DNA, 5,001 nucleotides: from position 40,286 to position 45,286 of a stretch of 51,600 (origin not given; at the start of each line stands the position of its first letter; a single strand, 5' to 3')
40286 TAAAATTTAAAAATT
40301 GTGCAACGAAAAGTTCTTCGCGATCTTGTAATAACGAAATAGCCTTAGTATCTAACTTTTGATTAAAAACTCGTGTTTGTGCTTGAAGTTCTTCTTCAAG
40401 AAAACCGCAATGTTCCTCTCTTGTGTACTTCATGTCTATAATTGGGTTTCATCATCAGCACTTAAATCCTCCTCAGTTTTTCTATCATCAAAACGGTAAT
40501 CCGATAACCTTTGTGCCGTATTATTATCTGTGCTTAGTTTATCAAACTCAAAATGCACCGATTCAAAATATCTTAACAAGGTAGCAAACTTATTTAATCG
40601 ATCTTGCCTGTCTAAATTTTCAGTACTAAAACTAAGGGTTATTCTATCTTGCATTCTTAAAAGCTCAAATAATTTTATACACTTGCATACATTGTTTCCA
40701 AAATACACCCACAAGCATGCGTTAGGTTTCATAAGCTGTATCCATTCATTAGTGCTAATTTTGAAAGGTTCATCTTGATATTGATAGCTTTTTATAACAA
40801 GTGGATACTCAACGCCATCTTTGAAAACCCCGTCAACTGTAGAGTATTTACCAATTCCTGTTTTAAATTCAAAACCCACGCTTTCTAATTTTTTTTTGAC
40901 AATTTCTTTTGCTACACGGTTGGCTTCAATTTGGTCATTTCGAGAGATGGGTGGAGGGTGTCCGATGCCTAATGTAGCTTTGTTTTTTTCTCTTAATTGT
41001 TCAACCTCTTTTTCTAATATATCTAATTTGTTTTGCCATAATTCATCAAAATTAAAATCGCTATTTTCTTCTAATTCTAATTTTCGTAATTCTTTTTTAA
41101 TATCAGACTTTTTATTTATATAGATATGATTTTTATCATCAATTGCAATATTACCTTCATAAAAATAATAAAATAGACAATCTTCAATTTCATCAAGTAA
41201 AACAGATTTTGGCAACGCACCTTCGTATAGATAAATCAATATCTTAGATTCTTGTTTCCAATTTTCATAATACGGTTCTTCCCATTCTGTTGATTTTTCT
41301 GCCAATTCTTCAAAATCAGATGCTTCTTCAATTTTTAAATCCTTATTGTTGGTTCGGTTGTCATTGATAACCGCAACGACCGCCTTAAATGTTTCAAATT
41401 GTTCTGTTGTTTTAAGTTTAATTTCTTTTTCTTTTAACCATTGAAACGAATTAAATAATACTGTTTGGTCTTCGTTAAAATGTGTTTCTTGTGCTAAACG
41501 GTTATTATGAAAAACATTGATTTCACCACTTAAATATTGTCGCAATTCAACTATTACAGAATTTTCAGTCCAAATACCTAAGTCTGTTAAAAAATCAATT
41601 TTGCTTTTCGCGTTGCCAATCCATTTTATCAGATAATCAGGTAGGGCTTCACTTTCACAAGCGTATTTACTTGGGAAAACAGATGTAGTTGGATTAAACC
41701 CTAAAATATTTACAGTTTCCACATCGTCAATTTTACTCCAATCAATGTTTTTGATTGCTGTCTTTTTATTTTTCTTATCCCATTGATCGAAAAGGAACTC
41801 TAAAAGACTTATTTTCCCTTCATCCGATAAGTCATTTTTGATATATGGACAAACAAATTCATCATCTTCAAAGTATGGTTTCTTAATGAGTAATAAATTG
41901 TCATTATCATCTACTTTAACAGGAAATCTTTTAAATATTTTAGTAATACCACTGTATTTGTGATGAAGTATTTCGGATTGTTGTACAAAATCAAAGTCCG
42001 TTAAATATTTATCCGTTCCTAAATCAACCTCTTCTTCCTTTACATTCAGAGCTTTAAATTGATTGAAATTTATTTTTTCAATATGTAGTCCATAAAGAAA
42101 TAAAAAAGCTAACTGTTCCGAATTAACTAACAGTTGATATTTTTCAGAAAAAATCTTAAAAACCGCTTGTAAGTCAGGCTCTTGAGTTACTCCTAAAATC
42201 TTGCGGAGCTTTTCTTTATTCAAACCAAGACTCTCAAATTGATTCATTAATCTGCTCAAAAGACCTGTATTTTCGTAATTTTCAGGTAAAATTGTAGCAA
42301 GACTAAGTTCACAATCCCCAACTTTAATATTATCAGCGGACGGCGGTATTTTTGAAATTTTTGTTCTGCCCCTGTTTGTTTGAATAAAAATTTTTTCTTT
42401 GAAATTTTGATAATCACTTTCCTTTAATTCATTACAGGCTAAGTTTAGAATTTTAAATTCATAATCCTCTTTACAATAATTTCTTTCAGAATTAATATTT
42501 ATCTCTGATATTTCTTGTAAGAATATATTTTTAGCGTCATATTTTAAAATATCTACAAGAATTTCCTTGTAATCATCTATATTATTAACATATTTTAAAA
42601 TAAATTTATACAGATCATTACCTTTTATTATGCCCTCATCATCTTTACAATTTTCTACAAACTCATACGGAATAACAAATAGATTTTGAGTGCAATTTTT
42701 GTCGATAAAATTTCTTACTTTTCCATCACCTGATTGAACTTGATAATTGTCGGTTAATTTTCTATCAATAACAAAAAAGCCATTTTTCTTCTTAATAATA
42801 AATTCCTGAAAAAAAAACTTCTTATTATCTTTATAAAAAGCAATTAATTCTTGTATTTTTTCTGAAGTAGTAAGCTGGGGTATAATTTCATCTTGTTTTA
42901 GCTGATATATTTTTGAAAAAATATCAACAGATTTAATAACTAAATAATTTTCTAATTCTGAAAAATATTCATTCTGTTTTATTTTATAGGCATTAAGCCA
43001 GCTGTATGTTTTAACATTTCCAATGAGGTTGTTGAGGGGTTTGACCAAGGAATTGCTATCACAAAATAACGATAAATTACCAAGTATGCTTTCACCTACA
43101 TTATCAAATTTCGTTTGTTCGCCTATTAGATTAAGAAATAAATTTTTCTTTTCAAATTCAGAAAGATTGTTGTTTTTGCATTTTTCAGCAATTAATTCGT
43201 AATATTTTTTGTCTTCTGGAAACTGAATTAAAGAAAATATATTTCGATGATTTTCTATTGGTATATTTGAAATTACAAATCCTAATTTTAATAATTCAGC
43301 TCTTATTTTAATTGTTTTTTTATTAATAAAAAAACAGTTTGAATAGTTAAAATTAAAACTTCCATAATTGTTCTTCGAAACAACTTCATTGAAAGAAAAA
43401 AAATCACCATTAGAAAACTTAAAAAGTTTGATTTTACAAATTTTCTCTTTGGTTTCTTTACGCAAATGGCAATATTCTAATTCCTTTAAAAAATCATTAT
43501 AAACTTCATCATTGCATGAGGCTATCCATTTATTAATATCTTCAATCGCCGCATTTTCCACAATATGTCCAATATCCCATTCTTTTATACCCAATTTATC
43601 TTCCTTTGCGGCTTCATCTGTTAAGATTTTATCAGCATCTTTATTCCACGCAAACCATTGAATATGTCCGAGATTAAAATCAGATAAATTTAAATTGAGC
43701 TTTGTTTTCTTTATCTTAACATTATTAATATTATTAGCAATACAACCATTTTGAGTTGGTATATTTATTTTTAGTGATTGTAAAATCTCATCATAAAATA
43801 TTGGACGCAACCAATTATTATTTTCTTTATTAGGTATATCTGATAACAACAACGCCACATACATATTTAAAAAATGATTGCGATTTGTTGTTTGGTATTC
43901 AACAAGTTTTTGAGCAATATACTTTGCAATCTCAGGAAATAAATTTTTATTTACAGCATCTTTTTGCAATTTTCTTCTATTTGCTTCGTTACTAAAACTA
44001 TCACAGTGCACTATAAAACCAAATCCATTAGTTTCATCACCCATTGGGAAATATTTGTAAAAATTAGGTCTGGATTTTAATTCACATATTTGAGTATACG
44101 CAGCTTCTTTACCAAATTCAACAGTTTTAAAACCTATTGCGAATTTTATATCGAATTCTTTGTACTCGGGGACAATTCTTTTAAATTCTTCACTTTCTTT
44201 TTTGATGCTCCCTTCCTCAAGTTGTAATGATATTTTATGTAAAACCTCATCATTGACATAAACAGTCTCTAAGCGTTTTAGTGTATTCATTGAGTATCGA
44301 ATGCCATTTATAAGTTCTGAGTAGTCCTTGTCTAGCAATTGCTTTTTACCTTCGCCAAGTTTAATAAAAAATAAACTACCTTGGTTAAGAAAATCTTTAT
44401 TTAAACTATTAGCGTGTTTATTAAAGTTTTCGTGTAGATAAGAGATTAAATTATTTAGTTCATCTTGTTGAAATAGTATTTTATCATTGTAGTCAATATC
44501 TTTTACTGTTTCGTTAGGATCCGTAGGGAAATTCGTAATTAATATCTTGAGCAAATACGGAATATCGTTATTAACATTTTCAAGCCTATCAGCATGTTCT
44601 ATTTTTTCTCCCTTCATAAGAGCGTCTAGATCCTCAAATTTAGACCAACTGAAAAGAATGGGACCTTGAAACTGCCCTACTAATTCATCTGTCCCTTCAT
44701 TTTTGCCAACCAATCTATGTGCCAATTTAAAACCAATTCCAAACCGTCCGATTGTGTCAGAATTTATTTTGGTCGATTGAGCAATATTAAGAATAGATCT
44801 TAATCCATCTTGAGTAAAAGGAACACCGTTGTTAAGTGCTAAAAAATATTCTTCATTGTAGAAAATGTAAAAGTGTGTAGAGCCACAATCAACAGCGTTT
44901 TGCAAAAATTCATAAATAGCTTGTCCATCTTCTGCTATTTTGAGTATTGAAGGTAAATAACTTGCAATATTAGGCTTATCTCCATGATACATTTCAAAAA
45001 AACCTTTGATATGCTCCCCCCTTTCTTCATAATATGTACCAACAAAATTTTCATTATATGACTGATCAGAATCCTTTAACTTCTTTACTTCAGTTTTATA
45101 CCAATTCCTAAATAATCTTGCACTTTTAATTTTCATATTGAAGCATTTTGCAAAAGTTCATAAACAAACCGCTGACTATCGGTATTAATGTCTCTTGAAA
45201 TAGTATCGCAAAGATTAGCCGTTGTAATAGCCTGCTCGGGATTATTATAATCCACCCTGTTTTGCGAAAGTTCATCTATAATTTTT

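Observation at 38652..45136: Coupled operon of a 1566-aa sacsin/NOV-like GHKL ATPase (DUF3883-like C-terminus) and an Upf1/Dna2-like SF1 helicase: candidate uncharacterised defence system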

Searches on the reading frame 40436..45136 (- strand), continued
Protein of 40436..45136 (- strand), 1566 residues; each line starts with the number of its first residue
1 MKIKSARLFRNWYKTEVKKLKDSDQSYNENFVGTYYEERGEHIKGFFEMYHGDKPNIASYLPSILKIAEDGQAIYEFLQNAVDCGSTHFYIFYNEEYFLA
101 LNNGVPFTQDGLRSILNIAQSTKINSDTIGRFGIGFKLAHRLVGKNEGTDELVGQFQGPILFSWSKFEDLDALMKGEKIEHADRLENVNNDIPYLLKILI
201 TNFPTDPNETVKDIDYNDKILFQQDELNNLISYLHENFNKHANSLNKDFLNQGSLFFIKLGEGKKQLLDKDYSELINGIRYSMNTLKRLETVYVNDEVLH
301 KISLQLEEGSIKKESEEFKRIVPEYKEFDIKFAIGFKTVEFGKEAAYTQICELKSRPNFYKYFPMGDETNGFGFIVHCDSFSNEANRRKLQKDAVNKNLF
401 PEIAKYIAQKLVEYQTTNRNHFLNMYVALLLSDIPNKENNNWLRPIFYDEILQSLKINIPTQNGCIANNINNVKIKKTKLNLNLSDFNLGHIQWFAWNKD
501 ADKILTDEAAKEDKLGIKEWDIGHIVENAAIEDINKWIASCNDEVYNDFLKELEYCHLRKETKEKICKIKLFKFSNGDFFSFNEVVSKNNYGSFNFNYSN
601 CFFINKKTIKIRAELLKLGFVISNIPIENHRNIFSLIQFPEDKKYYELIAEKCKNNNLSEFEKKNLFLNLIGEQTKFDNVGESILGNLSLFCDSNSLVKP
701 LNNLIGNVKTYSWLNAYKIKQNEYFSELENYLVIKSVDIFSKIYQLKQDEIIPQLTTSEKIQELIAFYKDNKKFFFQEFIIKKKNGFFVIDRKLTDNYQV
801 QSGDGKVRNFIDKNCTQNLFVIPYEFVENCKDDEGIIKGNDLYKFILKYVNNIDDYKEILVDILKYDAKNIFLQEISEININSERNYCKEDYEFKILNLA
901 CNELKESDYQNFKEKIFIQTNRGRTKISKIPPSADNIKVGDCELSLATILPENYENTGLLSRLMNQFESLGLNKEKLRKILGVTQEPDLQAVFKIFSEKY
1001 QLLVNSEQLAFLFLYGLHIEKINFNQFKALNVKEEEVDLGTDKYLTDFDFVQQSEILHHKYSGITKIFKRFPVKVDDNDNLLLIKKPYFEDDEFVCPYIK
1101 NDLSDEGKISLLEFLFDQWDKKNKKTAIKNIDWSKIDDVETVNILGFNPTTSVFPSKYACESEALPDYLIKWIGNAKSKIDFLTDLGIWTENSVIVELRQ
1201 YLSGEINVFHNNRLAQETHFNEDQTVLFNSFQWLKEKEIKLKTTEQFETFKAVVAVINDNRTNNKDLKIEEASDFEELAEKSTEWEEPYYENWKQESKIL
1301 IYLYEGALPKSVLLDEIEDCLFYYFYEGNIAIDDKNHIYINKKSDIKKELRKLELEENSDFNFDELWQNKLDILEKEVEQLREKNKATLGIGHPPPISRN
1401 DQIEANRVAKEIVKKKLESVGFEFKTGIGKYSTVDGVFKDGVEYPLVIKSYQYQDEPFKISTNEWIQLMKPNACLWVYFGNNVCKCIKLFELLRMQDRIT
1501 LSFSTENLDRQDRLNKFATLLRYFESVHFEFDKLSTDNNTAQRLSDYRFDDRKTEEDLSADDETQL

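Call 90: find_encoding_contigs(protein=P0322, flank=6000, max_places=2)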
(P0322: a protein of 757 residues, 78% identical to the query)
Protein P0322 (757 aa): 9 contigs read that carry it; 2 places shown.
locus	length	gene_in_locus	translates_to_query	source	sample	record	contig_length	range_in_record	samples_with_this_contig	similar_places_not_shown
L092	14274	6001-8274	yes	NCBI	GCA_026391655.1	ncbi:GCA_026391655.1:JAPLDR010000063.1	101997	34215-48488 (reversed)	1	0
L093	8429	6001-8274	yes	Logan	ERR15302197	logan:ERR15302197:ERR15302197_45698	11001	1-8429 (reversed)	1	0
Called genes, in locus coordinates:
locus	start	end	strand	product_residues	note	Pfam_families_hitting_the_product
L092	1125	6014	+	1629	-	-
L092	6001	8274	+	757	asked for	PF04851:ResIII, PF13086:AAA_11, PF13245:AAA_19, PF13604:AAA_30, PF13086:AAA_11, PF13087:AAA_12, PF13638:PIN_4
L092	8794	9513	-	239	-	PF01695:IstB_IS21, PF00004:AAA (faint), PF13481:AAA_25 (faint), PF00308:Bac_DnaA (weak), PF20720:nSTAND3 (weak)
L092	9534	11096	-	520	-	PF00196:GerE (weak), PF02796:HTH_7 (faint), PF00665:rve (weak), PF22483:Mu-transpos_C_2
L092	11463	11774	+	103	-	PF01381:HTH_3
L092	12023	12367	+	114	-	PF05973:Gp49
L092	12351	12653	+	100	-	PF13560:HTH_31, PF12844:HTH_19, PF01381:HTH_3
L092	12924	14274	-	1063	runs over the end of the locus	PF22666:Glyco_hydro_2_N2 (faint)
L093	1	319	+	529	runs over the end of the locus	PF00474:SSF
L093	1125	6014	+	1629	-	-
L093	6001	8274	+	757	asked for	PF04851:ResIII, PF13086:AAA_11, PF13245:AAA_19, PF13604:AAA_30, PF13086:AAA_11, PF13087:AAA_12, PF13638:PIN_4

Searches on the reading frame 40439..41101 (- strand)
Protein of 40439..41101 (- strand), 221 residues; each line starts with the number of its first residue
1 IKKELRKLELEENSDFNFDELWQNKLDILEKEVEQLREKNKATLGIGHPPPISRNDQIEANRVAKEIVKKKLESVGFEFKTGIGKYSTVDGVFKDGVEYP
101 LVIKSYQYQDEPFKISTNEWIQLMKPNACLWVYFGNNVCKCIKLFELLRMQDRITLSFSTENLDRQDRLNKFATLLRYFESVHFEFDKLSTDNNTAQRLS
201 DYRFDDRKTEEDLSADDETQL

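Call 58: search_protein_representatives(protein=window:40439-41101:-)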
Query: 221 residues. Proteins with E-value up to 0.001 (for the whole library): 194; up to 1e-10: 147; up to 1e-30: 26. The best 150 are listed.
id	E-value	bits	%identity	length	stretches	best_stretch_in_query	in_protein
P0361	2.0e-81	289.2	64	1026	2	34-220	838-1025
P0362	3.1e-70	252.7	57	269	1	2-219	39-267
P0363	3.1e-67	242.9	56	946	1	2-218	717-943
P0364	1.8e-65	237.1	59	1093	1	19-219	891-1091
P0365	1.5e-60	221.0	46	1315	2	3-220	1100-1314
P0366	1.5e-59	217.7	58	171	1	56-220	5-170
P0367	1.4e-54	201.5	54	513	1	25-219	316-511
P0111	2.5e-52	194.1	49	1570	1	27-218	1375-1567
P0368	1.5e-49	185.1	49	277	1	39-215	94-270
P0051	1.2e-48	182.1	50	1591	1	1-216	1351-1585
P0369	2.1e-42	161.7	44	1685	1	33-215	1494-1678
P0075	5.0e-39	150.7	44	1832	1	7-218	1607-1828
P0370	4.2e-38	147.6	48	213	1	43-218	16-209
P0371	2.7e-37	145.0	39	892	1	29-218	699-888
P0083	1.3e-36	142.8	42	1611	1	1-219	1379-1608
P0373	4.2e-36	141.1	41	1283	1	43-219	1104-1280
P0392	1.5e-26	109.9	41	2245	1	43-205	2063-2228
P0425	2.8e-21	92.7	39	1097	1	44-211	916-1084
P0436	9.3e-20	87.7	43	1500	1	85-208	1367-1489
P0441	7.7e-19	84.7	35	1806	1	16-188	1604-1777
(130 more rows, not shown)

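Call 59: search_protein_families(library=pfam, proteins=[P0392, P0373, P0369, P0441, P0436, P0425], max_evalue=0.01)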
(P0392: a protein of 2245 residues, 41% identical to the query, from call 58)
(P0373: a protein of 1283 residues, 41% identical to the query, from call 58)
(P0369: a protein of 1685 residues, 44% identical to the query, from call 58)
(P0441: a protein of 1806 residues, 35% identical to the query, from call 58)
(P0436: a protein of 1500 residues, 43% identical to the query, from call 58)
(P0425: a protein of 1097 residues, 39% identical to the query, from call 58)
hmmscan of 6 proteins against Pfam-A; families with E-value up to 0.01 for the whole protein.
P0392 (2245 aa): 3 families
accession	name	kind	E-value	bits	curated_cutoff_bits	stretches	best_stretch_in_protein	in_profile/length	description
PF00575.29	S1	-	1.3e-15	58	22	1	435-494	4-64/74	S1 RNA binding domain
PF25794.1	SACS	-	4e-09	37.1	32.8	1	664-760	14-128/247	Sacsin domain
PF13589.12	HATPase_c_3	-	0.00037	21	25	1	672-747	7-86/137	Histidine kinase-, DNA gyrase B-, and HSP90-like ATPase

P0373 (1283 aa): 2 families
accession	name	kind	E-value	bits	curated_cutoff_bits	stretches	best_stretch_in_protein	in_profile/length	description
PF25794.1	SACS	-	3.4e-10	40.6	32.8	1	37-130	15-123/247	Sacsin domain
PF13589.12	HATPase_c_3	-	0.001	19.5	25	1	41-128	4-93/137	Histidine kinase-, DNA gyrase B-, and HSP90-like ATPase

P0369 (1685 aa): 2 families
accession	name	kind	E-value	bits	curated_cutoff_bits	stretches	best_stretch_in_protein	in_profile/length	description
PF25794.1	SACS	-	6.8e-08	33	32.8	1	58-145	2-112/247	Sacsin domain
PF13589.12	HATPase_c_3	-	0.0039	17.6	25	0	75-141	5-79/137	Histidine kinase-, DNA gyrase B-, and HSP90-like ATPase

P0441 (1806 aa): 1 family
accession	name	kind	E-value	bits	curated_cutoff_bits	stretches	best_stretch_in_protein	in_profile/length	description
PF25794.1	SACS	-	8.5e-11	42.6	32.8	1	192-412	12-238/247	Sacsin domain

P0436 (1500 aa): 1 family
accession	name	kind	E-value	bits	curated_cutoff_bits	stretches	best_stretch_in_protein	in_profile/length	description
PF25794.1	SACS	-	1.5e-11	45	32.8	1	170-278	15-138/247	Sacsin domain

P0425 (1097 aa): 1 family
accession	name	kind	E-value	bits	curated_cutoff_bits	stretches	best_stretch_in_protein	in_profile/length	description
PF25794.1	SACS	-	1e-14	55.4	32.8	1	34-144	10-122/247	Sacsin domain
